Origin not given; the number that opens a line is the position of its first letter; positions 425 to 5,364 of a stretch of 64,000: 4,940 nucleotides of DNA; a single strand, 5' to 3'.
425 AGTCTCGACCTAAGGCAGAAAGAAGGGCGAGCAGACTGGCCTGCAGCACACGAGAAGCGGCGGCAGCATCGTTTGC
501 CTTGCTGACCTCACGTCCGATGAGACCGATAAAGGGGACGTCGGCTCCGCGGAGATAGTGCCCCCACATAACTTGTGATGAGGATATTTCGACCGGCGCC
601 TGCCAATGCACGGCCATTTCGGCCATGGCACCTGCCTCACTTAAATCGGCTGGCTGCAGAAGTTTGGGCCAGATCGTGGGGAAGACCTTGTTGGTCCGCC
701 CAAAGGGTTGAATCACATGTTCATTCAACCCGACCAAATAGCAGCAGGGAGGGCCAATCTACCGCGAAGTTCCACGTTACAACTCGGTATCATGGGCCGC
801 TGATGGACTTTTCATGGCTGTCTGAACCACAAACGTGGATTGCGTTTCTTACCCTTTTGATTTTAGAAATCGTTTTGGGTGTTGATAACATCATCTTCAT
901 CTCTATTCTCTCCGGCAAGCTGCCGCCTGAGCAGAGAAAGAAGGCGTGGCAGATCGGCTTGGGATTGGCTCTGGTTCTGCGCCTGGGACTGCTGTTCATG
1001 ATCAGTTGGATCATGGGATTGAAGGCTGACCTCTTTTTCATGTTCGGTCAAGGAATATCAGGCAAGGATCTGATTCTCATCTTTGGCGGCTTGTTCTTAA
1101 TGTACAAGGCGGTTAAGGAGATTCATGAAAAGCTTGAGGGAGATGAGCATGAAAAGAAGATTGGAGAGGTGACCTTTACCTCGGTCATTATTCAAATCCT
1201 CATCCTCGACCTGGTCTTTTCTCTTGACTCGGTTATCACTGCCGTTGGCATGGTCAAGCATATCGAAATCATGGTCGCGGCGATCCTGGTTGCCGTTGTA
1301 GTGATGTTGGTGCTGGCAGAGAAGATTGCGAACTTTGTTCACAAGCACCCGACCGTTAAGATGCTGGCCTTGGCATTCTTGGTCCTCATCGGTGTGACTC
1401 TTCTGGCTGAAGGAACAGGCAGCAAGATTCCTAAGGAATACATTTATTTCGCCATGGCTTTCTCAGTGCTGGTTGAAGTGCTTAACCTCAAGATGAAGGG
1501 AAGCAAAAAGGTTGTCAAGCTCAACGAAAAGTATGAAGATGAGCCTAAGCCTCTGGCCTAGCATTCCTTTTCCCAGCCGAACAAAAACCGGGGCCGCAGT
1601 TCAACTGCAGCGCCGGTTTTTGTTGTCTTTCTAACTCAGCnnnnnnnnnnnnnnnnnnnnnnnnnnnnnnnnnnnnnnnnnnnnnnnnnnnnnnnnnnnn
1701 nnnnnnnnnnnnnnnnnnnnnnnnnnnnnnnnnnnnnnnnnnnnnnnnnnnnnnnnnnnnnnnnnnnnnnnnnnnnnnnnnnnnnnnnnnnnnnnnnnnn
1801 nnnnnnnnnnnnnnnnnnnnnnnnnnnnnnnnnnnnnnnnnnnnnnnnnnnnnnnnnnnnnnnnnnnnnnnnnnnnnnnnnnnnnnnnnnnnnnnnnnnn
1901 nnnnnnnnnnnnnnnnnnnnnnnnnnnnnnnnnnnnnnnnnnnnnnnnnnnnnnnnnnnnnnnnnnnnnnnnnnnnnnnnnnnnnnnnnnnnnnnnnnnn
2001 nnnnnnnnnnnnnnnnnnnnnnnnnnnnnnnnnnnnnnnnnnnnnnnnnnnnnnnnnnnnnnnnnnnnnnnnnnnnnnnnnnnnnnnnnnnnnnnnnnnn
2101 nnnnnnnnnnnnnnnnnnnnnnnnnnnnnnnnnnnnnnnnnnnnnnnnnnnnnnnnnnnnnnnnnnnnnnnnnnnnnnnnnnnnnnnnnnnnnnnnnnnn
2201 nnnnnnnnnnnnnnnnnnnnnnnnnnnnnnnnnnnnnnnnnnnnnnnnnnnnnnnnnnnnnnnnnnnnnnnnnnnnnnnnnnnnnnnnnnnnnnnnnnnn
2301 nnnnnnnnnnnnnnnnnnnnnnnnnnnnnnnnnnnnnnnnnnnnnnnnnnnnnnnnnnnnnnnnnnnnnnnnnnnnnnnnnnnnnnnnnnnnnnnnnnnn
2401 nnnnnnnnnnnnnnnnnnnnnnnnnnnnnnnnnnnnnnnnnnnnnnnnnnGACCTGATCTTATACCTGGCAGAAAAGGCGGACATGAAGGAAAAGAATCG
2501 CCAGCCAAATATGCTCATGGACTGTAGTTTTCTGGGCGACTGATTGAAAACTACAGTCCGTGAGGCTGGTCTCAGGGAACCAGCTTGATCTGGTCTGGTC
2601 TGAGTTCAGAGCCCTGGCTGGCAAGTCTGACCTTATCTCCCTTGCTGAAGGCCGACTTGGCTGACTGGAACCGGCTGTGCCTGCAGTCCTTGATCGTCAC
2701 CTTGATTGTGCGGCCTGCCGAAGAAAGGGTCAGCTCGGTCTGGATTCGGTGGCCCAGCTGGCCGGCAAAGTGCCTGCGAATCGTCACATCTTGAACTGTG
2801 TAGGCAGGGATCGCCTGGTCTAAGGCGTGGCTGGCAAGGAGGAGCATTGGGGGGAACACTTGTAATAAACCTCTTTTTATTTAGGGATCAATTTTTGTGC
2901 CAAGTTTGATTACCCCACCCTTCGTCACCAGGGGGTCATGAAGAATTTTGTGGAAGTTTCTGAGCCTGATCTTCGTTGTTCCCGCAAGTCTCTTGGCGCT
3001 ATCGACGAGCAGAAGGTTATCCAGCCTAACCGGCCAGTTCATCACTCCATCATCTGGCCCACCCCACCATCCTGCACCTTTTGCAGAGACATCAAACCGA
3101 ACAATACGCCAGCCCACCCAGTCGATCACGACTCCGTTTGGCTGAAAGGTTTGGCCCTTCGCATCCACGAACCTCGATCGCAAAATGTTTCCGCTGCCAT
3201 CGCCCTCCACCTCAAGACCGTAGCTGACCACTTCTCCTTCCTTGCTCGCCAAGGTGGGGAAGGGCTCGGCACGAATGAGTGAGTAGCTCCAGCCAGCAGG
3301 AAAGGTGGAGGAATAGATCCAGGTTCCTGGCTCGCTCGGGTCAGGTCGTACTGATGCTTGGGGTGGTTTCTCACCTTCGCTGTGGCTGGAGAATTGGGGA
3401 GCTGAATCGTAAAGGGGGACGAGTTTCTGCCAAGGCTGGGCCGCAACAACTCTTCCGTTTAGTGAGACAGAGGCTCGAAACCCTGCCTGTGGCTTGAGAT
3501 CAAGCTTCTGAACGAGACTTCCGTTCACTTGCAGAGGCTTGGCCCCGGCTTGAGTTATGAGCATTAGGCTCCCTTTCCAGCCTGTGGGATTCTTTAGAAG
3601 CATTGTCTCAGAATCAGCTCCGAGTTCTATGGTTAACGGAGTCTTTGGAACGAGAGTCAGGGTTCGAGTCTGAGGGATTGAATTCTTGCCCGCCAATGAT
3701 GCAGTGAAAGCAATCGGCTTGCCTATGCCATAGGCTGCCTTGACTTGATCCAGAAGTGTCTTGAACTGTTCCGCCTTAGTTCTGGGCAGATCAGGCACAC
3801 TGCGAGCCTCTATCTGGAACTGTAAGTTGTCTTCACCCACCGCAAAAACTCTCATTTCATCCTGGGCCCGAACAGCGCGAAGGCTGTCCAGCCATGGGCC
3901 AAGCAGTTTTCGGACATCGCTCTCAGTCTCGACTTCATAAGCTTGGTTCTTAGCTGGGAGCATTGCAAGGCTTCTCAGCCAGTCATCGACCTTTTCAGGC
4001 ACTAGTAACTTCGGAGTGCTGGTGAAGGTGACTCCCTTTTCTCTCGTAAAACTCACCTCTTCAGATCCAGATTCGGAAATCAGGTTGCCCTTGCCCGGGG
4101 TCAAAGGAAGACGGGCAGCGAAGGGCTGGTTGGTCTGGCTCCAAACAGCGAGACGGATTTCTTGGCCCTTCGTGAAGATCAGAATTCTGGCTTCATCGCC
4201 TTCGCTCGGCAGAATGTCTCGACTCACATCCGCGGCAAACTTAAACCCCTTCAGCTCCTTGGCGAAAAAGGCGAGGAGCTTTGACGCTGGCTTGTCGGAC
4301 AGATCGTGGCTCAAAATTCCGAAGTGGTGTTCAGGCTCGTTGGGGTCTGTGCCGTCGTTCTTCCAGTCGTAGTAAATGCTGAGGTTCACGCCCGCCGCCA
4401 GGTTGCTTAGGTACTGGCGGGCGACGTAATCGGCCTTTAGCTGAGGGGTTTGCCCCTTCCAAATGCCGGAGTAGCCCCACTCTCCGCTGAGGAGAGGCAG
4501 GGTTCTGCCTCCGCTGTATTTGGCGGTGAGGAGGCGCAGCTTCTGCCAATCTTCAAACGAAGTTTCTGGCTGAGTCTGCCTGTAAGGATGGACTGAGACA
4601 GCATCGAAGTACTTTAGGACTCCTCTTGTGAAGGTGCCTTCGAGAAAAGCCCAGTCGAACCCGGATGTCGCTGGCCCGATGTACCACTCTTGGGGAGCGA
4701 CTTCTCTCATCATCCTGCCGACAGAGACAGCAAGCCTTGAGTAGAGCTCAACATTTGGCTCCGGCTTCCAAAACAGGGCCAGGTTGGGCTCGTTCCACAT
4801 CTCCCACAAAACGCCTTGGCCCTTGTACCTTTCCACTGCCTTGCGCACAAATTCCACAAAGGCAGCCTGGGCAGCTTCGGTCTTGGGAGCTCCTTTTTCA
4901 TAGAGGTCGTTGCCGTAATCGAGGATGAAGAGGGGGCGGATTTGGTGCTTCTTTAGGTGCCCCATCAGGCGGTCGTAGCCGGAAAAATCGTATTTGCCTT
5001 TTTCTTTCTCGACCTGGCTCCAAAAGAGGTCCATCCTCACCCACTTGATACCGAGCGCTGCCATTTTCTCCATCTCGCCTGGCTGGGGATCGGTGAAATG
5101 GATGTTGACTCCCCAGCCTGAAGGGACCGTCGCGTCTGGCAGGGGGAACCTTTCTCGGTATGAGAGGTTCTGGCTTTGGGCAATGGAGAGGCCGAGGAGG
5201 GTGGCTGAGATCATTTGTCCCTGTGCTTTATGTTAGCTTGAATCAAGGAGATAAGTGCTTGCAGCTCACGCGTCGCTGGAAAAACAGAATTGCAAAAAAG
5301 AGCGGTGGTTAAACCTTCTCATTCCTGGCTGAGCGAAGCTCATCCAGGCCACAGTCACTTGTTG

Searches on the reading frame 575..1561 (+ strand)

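Call 8: search_protein_families(library=pfam, proteins=[window:575-1561:+])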
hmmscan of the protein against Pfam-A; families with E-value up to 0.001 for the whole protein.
window:575-1561:+ (328 aa): 1 family
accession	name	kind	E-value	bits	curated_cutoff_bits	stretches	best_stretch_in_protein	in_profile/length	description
PF03741.22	TerC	-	1.6e-48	165.3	27.8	1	93-279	2-177/178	Integral membrane protein TerC family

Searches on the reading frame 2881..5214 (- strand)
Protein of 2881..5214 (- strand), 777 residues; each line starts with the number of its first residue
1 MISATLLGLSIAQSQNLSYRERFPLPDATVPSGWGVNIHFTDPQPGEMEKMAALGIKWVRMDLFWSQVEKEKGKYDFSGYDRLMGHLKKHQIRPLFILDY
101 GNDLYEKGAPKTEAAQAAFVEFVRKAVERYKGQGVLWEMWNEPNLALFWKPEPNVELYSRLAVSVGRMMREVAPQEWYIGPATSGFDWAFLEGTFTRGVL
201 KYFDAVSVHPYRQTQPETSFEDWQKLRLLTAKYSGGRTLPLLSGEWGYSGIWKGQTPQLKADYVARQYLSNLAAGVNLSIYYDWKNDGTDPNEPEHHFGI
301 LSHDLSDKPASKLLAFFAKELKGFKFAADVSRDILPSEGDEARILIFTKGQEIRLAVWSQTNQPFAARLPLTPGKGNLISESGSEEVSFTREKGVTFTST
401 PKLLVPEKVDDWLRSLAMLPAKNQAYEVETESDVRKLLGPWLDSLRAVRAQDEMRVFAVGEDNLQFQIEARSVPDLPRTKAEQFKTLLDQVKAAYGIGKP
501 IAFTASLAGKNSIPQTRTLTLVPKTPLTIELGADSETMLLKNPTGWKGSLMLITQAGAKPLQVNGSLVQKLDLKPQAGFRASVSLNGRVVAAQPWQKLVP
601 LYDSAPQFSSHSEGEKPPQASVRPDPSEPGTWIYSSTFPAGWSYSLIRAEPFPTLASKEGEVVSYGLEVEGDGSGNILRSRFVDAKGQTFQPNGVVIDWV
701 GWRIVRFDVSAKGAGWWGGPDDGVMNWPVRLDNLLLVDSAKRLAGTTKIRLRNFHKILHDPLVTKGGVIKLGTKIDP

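Call 8: search_protein_families(library=pfam, proteins=[window:2881-5214:-])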
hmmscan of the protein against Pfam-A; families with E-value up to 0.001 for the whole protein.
window:2881-5214:- (777 aa): 2 families
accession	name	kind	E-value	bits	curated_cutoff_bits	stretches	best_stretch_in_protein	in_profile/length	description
PF02449.21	Glyco_hydro_42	-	4.1e-07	30.1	21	1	47-92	15-61/376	Beta-galactosidase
PF01229.23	Glyco_hydro_39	-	0.00027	20.3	26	0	70-213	69-228/472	Glycosyl hydrolases family 39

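Call 32: find_homologous_proteins(query=window:2881-5214:-, max_evalue=1e-30)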
Query window:2881-5214:- (777 aa): 1346 proteins with E <= 1e-30 among 8000 candidates; the best 120 are listed.
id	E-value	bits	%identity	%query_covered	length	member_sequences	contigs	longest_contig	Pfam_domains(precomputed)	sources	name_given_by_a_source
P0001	0.0e+0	1673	92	100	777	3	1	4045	PF02449.22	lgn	-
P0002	0.0e+0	1595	88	100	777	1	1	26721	PF00150.25,PF02449.22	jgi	jgi:hypothetical protein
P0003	0.0e+0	1339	75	100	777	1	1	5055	PF00150.25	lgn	-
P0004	0.0e+0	1327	74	100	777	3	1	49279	PF01229.23,PF02449.22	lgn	-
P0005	0.0e+0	1319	74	100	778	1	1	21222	PF02449.22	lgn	-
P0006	0.0e+0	1231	69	100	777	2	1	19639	PF02449.22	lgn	-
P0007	0.0e+0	1206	67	100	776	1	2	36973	PF02449.22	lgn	-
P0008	0.0e+0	1102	62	98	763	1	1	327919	PF00150.25,PF01229.23,PF02449.22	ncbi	-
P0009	4.1e-296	1002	58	95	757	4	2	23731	PF02449.22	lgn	-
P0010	4.3e-282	956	56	97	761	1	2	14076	PF02449.22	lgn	-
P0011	5.7e-160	552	39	96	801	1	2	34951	-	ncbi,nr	ncbi:MAG: cellulase family glycosylhydrolase [Chloroherpetonaceae bacterium]|nr:cellulase family gly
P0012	1.1e-159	551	38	97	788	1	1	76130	PF00150.25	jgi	-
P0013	5.8e-158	545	38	94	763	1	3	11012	PF00150.25,PF01229.23,PF02449.22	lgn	-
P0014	5.4e-157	542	39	94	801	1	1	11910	PF00150.25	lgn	-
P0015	4.9e-154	532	38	94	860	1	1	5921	PF01229.23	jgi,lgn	jgi:hypothetical protein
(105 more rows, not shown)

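Call 33: find_encoding_contigs(protein=P0002, flank=6000, max_places=3)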
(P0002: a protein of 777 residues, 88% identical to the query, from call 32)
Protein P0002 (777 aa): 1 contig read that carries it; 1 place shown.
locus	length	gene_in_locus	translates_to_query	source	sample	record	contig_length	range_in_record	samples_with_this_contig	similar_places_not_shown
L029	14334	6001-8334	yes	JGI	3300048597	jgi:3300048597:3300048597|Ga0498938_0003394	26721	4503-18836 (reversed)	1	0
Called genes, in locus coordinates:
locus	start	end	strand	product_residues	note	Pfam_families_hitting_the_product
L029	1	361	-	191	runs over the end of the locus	PF00588:SpoU_methylase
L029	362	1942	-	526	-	PF02646:RmuC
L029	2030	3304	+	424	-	PF00202:Aminotran_3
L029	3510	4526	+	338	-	PF00676:E1_dh, PF02775:TPP_enzyme_C (faint), PF13292:DXP_synthase_N (weak)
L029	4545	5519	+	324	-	PF02779:Transket_pyr, PF02780:Transketolase_C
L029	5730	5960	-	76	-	-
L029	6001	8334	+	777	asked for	PF00150:Cellulase, PF02449:Glyco_hydro_42 (faint)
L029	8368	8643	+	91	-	-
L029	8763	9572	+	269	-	-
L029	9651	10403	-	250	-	PF03741:TerC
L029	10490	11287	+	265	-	-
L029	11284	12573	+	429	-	PF01593:Amino_oxidase, PF13450:NAD_binding_8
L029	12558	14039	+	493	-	PF07969:Amidohydro_3, PF01979:Amidohydro_1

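Call 34: find_encoding_contigs(protein=P0001, flank=6000, max_places=3)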
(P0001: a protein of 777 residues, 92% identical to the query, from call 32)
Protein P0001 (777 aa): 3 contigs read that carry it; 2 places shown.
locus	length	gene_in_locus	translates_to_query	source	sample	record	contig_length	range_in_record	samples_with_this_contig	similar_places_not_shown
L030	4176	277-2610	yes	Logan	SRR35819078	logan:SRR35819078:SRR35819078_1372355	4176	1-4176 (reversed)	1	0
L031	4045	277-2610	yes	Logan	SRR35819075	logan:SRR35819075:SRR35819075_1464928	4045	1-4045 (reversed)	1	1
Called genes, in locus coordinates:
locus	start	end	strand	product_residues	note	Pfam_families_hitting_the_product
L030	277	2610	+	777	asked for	PF02449:Glyco_hydro_42 (faint)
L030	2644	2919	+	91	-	-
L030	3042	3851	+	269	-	-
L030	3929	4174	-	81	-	?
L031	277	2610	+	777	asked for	PF02449:Glyco_hydro_42 (faint)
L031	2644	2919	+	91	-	-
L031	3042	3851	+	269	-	-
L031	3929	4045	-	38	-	?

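Call 35: find_encoding_contigs(protein=P0004, flank=6000, max_places=3)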
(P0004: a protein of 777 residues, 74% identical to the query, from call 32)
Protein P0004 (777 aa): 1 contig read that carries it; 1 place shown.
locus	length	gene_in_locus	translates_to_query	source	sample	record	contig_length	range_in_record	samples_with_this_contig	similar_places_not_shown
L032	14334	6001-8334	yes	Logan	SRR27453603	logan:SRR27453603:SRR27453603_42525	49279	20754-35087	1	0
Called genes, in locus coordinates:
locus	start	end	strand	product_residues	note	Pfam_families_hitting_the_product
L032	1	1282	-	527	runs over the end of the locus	PF02646:RmuC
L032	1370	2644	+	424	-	PF00202:Aminotran_3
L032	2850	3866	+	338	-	PF00676:E1_dh, PF02775:TPP_enzyme_C (faint), PF13292:DXP_synthase_N (weak)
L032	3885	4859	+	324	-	PF02779:Transket_pyr, PF02780:Transketolase_C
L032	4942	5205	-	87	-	-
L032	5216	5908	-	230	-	-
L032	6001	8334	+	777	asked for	PF01229:Glyco_hydro_39 (faint), PF02449:Glyco_hydro_42 (faint)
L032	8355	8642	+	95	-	-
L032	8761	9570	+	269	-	-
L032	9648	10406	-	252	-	PF03741:TerC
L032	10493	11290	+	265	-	-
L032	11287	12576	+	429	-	PF00070:Pyr_redox (faint), PF01593:Amino_oxidase, PF13450:NAD_binding_8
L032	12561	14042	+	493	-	PF07969:Amidohydro_3, PF01979:Amidohydro_1 (weak)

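Call 36: find_encoding_contigs(protein=P0008, flank=6000, max_places=3)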
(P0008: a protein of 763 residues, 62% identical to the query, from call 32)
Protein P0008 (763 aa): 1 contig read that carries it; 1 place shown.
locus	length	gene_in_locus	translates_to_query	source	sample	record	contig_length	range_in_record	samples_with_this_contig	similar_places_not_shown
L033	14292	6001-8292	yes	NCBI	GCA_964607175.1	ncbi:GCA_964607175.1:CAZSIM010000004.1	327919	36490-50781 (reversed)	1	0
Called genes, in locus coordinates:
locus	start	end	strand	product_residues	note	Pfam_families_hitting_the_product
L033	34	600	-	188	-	PF00588:SpoU_methylase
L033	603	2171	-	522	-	PF02646:RmuC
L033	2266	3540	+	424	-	PF00202:Aminotran_3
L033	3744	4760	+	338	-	PF00676:E1_dh, PF02775:TPP_enzyme_C (faint), PF13292:DXP_synthase_N (weak)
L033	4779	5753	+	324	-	PF02779:Transket_pyr, PF02780:Transketolase_C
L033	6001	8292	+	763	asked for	PF00150:Cellulase, PF01229:Glyco_hydro_39 (weak), PF02449:Glyco_hydro_42 (faint)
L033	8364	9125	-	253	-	PF03741:TerC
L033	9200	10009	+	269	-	-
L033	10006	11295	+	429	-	PF01593:Amino_oxidase, PF13450:NAD_binding_8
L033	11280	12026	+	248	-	-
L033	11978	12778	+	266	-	PF07969:Amidohydro_3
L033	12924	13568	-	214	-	PF12945:PilZNR (weak)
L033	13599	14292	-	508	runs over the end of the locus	PF07719:TPR_2 (faint), PF13428:TPR_14 (faint), PF14559:TPR_19 (faint), PF13432:TPR_16 (weak)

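Call 46: find_encoding_contigs(protein=P0005, flank=3000, max_places=3)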
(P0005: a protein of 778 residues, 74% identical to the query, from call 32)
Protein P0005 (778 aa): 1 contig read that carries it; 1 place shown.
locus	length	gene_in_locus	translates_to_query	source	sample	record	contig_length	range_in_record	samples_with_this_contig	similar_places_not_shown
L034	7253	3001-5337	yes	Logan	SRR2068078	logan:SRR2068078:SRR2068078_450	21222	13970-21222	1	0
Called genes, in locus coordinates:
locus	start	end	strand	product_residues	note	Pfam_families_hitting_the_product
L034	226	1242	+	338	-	PF00676:E1_dh, PF02775:TPP_enzyme_C (faint), PF13292:DXP_synthase_N (weak)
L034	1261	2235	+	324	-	PF02779:Transket_pyr, PF02780:Transketolase_C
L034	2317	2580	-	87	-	-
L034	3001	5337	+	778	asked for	PF02449:Glyco_hydro_42 (faint)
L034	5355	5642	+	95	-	-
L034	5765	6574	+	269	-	-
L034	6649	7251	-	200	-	?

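Call 47: find_encoding_contigs(protein=P0003, flank=3000, max_places=3)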
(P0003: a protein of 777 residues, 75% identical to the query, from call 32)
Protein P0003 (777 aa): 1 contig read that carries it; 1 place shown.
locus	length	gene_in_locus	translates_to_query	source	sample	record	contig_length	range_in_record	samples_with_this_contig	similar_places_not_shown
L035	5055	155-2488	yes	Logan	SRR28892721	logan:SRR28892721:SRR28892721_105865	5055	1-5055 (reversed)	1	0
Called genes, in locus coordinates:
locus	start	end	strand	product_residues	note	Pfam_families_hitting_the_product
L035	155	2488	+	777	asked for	PF00150:Cellulase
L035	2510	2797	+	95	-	-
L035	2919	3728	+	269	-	-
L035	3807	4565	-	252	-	PF03741:TerC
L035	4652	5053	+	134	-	?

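Call 70: find_encoding_contigs(protein=window:2881-5214:-, flank=4000, max_places=8)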
Protein window:2881-5214:- (777 aa): 1 contig read that carries it; 1 place shown.
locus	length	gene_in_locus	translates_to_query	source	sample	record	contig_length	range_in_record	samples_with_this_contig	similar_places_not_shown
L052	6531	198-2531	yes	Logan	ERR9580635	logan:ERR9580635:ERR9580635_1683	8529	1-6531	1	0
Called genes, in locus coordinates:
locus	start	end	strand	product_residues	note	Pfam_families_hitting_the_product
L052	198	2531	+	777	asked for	PF02449:Glyco_hydro_42 (faint)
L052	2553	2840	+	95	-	-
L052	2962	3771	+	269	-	-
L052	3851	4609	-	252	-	PF03741:TerC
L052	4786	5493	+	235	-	-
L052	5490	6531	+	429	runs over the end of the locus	PF00070:Pyr_redox (faint), PF01593:Amino_oxidase, PF13450:NAD_binding_8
